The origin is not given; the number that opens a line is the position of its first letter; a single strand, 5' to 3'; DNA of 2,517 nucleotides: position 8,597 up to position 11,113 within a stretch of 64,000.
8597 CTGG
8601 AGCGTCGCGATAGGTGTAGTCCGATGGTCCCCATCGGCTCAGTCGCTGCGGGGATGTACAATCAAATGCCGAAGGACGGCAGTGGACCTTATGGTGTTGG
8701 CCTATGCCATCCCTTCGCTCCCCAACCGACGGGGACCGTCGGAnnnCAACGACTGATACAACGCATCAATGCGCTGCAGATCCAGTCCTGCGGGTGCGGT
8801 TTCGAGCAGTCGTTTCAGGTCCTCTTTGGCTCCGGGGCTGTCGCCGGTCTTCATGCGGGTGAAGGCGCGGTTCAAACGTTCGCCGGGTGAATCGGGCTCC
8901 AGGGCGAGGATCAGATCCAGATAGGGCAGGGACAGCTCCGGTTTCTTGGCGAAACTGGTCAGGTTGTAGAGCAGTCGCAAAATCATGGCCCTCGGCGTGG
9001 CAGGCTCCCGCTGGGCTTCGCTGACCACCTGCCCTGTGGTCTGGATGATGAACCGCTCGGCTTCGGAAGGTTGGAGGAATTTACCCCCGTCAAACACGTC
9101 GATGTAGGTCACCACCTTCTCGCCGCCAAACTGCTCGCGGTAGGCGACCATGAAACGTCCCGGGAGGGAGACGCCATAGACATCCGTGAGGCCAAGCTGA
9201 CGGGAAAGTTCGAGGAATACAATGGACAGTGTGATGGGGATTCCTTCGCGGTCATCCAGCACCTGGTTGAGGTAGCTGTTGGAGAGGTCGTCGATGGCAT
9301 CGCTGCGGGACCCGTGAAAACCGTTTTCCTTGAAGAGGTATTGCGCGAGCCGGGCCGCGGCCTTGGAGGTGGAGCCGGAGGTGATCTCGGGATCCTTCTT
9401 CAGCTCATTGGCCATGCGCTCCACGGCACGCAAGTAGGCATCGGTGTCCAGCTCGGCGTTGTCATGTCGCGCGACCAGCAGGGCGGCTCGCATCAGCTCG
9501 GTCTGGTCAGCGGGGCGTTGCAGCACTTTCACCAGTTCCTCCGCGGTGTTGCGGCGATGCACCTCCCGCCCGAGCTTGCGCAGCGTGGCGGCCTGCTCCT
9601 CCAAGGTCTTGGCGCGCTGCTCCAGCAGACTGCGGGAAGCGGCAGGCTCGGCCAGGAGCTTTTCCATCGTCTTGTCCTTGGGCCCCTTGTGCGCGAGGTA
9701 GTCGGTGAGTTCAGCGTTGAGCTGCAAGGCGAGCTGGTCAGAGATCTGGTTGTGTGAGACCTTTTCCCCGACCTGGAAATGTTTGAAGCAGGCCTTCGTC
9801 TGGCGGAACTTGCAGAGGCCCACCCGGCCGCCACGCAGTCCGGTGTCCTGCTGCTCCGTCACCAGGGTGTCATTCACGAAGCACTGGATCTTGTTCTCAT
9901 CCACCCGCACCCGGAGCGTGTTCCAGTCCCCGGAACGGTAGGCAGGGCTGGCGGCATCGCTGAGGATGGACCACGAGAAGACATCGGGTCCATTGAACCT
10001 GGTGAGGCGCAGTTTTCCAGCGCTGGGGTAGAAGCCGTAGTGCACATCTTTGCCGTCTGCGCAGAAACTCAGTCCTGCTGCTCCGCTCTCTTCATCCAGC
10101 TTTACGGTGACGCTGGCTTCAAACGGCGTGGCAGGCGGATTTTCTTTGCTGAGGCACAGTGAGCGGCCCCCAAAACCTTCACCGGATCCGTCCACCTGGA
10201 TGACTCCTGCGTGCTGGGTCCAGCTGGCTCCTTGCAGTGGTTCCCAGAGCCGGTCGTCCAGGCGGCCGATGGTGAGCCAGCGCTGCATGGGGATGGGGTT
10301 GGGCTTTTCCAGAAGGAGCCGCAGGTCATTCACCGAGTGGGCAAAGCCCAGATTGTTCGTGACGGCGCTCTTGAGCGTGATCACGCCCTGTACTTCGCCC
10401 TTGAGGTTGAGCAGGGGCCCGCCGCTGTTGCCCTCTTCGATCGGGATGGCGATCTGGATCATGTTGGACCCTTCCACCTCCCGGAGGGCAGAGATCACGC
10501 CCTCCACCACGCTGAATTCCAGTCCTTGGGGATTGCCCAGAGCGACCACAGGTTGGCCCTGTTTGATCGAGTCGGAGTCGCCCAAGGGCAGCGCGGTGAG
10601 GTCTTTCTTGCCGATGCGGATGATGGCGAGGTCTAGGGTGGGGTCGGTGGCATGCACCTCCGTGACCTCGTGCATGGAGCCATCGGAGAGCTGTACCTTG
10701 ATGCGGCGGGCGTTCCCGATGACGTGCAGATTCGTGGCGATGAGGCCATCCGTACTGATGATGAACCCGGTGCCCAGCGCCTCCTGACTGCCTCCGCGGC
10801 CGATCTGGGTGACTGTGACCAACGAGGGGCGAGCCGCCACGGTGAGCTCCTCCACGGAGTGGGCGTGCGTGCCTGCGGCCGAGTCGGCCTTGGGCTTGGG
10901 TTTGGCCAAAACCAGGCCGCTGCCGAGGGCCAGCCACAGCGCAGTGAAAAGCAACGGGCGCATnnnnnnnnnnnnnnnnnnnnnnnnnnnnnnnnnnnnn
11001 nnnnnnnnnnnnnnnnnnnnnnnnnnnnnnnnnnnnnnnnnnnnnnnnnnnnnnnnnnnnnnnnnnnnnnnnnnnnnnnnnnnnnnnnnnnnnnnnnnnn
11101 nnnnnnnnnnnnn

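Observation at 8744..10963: Unusual fusion: secreted S1C serine protease + DUF1080-like jelly-roll domain + coiled coil + SirB1/transglutaminase-like domain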

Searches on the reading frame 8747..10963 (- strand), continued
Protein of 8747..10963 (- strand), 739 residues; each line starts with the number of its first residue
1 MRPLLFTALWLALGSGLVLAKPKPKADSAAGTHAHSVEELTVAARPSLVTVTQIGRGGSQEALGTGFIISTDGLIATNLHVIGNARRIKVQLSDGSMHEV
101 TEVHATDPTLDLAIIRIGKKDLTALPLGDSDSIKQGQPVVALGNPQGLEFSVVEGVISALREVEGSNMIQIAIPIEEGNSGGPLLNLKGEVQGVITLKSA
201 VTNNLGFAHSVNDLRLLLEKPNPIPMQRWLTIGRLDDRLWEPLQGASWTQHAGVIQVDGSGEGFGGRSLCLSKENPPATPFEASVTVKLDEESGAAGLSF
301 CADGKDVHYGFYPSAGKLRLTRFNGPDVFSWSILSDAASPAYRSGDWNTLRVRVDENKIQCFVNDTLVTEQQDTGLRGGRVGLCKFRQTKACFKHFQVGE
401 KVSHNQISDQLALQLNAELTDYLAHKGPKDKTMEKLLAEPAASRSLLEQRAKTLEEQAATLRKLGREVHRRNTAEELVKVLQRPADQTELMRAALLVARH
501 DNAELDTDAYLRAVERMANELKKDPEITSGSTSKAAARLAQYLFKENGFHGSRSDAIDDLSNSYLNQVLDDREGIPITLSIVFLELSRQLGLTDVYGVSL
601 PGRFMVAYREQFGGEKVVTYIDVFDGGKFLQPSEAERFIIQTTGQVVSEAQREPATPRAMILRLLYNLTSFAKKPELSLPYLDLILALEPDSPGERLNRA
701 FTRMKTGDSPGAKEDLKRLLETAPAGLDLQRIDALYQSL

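Call 42: find_encoding_contigs(protein=P0010, flank=8000, max_places=2)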
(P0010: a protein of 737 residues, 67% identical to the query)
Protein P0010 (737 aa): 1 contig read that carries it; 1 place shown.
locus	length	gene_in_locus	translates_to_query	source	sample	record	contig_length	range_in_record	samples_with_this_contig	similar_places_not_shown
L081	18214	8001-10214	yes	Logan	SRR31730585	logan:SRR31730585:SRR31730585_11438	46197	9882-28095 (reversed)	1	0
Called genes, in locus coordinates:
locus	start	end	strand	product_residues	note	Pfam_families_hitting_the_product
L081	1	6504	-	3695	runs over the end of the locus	PF12951:PATR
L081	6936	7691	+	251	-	PF03734:YkuD (weak)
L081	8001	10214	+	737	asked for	PF00089:Trypsin, PF13365:Trypsin_2, PF06439:3keto-disac_hyd (weak), PF13369:Transglut_core2, PF13371:TPR_9 (faint)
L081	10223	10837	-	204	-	PF21176:RecR_HhH, PF01751:Toprim, PF13662:Toprim_4, PF21175:RecR_C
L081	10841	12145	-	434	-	-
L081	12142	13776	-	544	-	PF10431:ClpB_D2-small (faint), PF00158:Sigma54_activat (faint), PF00493:MCM (faint), PF00004:AAA, PF07724:AAA_2, PF07728:AAA_5 (faint)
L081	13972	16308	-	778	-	PF03109:ABC1 (faint), PF00069:Pkinase, PF01636:APH (faint), PF07714:PK_Tyr_Ser-Thr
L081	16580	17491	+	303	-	PF00849:PseudoU_synth_2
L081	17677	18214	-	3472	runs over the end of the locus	?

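Call 43: find_encoding_contigs(protein=P0104, flank=8000, max_places=2)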
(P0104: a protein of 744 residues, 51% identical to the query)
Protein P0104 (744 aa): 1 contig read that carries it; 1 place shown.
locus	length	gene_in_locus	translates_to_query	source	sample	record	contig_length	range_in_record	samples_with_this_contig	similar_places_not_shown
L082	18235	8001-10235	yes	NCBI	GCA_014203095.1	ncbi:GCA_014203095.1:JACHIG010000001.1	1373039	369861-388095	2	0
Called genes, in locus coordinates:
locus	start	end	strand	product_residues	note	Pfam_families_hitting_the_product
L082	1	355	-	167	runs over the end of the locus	PF04138:GtrA_DPMS_TM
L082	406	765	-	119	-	PF13441:Gly-zipper_YMGG, PF13488:Gly-zipper_Omp (weak), PF05433:Rick_17kDa_Anti (weak)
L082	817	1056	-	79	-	PF13441:Gly-zipper_YMGG, PF05433:Rick_17kDa_Anti (weak), PF13488:Gly-zipper_Omp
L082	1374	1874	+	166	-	-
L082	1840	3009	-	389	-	PF00501:AMP-binding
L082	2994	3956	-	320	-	PF22015:OSBS_N, PF13378:MR_MLE_C (weak)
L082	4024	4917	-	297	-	PF01040:UbiA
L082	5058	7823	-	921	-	PF23500:DUF7133, PF13442:Cytochrome_CBB3 (faint), PF00034:Cytochrom_C (faint)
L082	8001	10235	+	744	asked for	PF00089:Trypsin, PF13365:Trypsin_2, PF06439:3keto-disac_hyd, PF13369:Transglut_core2, PF13371:TPR_9 (faint)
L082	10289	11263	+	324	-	PF03734:YkuD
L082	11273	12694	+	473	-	PF07364:DUF1485, PF07171:MlrC_C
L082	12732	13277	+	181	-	PF00582:Usp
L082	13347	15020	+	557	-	PF13243:SQHop_cyclase_C (faint)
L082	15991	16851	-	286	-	PF01842:ACT, PF13740:ACT_6 (faint), PF00551:Formyl_trans_N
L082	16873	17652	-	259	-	PF00696:AA_kinase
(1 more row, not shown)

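Call 53: list_cluster_members(proteins=[P0121, P0125, P0131, P0148, P0159, P0164, P0173, P0191, P0192, P0232])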
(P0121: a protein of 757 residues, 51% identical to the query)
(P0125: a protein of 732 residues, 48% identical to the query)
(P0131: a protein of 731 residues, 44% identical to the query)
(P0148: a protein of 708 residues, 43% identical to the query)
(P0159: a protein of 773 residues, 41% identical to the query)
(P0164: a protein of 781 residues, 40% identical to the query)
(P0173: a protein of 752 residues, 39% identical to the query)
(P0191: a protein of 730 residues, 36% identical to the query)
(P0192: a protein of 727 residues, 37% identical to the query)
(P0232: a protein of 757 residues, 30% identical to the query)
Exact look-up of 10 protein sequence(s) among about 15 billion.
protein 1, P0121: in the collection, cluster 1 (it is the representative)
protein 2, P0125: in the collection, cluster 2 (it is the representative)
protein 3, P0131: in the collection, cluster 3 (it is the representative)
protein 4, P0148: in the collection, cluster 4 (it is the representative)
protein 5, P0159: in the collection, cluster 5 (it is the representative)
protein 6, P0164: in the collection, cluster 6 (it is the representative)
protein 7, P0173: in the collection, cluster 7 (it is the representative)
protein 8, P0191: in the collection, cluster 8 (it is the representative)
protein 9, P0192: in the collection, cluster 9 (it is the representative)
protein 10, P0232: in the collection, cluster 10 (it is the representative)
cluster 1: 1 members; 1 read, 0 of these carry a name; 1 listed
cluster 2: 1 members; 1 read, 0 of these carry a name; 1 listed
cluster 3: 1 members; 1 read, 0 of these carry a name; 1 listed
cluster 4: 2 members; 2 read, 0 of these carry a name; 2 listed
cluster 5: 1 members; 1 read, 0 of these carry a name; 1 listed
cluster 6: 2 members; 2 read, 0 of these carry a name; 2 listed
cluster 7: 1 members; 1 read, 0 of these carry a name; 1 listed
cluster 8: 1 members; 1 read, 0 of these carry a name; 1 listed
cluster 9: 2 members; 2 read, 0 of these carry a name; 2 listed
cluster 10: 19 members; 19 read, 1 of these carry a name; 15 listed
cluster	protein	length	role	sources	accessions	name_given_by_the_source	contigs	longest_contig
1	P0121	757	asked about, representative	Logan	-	-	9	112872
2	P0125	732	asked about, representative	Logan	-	-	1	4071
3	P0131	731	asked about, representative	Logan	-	-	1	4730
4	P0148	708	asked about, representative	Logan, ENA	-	-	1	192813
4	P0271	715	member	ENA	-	-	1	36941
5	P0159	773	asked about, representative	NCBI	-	-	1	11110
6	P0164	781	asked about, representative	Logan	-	-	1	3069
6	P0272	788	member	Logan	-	-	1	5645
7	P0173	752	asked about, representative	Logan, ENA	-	-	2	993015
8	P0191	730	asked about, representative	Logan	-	-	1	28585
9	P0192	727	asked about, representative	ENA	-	-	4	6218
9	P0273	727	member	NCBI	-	-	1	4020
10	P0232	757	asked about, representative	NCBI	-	-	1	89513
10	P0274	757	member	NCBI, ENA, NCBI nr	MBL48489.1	MAG: hypothetical protein CMP28_06015 [Roseibacillus sp.] | hypothetical protein [Roseibacillus sp.]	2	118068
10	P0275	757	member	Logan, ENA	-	-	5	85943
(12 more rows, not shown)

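Call 57: search_protein_families(library=pfam, alignment_id=A1, max_evalue=0.001)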
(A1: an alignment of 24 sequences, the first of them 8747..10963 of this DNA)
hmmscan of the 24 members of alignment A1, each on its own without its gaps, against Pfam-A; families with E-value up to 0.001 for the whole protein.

A. member 1, window:8747-10963:- (739 aa): 5 families
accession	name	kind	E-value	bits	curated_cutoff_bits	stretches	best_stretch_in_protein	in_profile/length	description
PF13369.12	Transglut_core2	-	1.3e-33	116.1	23.5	1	509-665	2-154/155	Transglutaminase-like superfamily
PF13365.12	Trypsin_2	-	5.1e-31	108.8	27.6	1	64-194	1-144/144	Trypsin-like peptidase domain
PF00089.32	Trypsin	-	9.8e-12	45.6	20.6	1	57-213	23-215/220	Trypsin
PF13371.12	TPR_9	-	8.1e-10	39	35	1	678-735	14-71/73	Tetratricopeptide repeat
PF06439.18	3keto-disac_hyd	-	4.8e-07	30.4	26.8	1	275-384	49-173/187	3-keto-disaccharide hydrolase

B. families by the number of members that match (of 24 scanned): 6 families
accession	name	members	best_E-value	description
PF13369.12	Transglut_core2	24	8e-45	Transglutaminase-like superfamily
PF13365.12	Trypsin_2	24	1.7e-34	Trypsin-like peptidase domain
PF00089.32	Trypsin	24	1.1e-14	Trypsin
PF06439.18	3keto-disac_hyd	24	1.8e-08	3-keto-disaccharide hydrolase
PF13371.12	TPR_9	22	6.6e-11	Tetratricopeptide repeat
PF13385.13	Laminin_G_3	1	0.00025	Concanavalin A-like lectin/glucanases superfamily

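Call 72: find_encoding_contigs(protein=P0003, flank=6000, max_places=2)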
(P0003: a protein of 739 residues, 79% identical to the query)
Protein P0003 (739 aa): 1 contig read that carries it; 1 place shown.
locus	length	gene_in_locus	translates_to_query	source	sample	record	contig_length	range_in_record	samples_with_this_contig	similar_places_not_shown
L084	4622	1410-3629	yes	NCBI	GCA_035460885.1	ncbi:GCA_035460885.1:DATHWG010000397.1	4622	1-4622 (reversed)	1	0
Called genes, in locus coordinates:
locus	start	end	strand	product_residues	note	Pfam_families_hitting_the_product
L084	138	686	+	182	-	-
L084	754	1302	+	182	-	-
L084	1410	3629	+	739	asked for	PF00089:Trypsin, PF13365:Trypsin_2, PF06439:3keto-disac_hyd (weak), PF13369:Transglut_core2, PF13371:TPR_9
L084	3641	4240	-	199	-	-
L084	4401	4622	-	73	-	?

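Call 73: find_encoding_contigs(protein=P0005, flank=6000, max_places=2)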
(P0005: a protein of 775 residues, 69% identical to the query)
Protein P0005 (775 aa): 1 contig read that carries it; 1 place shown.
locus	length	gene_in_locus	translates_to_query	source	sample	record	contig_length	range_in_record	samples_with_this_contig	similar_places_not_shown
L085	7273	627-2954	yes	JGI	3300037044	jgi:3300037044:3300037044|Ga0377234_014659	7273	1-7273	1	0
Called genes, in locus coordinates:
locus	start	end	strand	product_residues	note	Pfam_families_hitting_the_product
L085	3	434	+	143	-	?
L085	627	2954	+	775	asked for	PF00089:Trypsin, PF13365:Trypsin_2, PF06439:3keto-disac_hyd (weak), PF13369:Transglut_core2, PF13371:TPR_9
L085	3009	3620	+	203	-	PF06055:ExoD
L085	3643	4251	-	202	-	PF21176:RecR_HhH, PF01751:Toprim, PF13662:Toprim_4, PF21175:RecR_C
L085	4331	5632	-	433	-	-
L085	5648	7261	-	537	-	PF00158:Sigma54_activat (faint), PF00004:AAA, PF07724:AAA_2, PF07728:AAA_5 (faint)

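Call 74: find_encoding_contigs(protein=P0007, flank=6000, max_places=2)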
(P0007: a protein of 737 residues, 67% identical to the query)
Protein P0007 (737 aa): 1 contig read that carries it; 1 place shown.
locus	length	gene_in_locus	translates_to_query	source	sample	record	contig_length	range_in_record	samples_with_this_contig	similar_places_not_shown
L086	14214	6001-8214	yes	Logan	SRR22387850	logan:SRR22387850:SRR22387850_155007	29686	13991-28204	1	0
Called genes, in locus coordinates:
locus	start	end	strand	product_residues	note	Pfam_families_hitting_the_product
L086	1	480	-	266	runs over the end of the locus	PF00149:Metallophos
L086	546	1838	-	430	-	PF01011:PQQ (faint), PF13360:PQQ_2, PF13570:Beta-prop_ACSF4 (weak), PF13360:PQQ_2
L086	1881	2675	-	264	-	PF00303:Thymidylat_synt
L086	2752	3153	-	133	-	PF00472:RF-1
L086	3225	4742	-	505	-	PF12951:PATR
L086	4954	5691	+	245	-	PF03734:YkuD (weak)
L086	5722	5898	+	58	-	PF14255:Zn_ribbon_21 (weak)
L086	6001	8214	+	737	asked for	PF00089:Trypsin, PF13365:Trypsin_2, PF06439:3keto-disac_hyd, PF13369:Transglut_core2, PF13371:TPR_9 (weak)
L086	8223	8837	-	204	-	PF21176:RecR_HhH, PF01751:Toprim, PF13662:Toprim_4, PF21175:RecR_C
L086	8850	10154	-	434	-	-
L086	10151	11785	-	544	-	PF10431:ClpB_D2-small (faint), PF00493:MCM (weak), PF00158:Sigma54_activat (faint), PF00004:AAA, PF07724:AAA_2, PF07728:AAA_5 (faint)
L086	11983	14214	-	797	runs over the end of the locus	PF03109:ABC1 (faint), PF00069:Pkinase, PF07714:PK_Tyr_Ser-Thr, PF01636:APH (faint)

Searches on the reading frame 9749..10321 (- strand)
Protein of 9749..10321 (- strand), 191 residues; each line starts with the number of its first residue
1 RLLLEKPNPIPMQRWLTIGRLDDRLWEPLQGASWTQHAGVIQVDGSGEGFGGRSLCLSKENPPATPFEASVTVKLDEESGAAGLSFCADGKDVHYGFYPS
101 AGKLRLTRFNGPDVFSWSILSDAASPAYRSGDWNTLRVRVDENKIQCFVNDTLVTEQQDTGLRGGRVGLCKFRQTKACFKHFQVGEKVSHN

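Call 35: search_solved_structures(query=window:9749-10321:-, max_evalue=10)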
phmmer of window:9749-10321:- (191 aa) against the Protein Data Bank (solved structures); distinct sequences matched with E-value up to 10: 11.
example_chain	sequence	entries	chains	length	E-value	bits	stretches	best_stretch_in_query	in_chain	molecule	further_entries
4azz_A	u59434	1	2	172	0.0014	21.5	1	42-180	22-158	LEVANASE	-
4b1l_A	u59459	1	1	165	0.0017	21.1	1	42-175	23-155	LEVANASE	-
4b1m_A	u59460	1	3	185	0.0022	20.8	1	42-175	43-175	LEVANASE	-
5leb_A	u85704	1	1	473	0.42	13.4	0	18-43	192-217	DDD_D12_06_D12_06_D12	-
5lec_A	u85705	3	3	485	0.76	12.5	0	18-43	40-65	DDD_D12_12_D12_12_D12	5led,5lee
5le2_A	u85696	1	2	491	0.77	12.5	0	18-43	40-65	DDD_D12_15_D12_15_D12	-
9b83_A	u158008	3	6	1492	1.1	12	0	29-62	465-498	Maltodextrin-binding protein,Double-stranded RNA-specific adenosine deaminase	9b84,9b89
4q7r_A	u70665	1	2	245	1.2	11.9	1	68-166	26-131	LSSmOrange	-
4q7u_A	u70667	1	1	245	1.2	11.8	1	68-130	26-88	PSmOrange2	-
8q6w_A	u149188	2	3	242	1.5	11.6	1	71-166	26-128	mOrange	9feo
5le4_A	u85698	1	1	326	1.9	11.2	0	14-43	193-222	DD_D12_11_D12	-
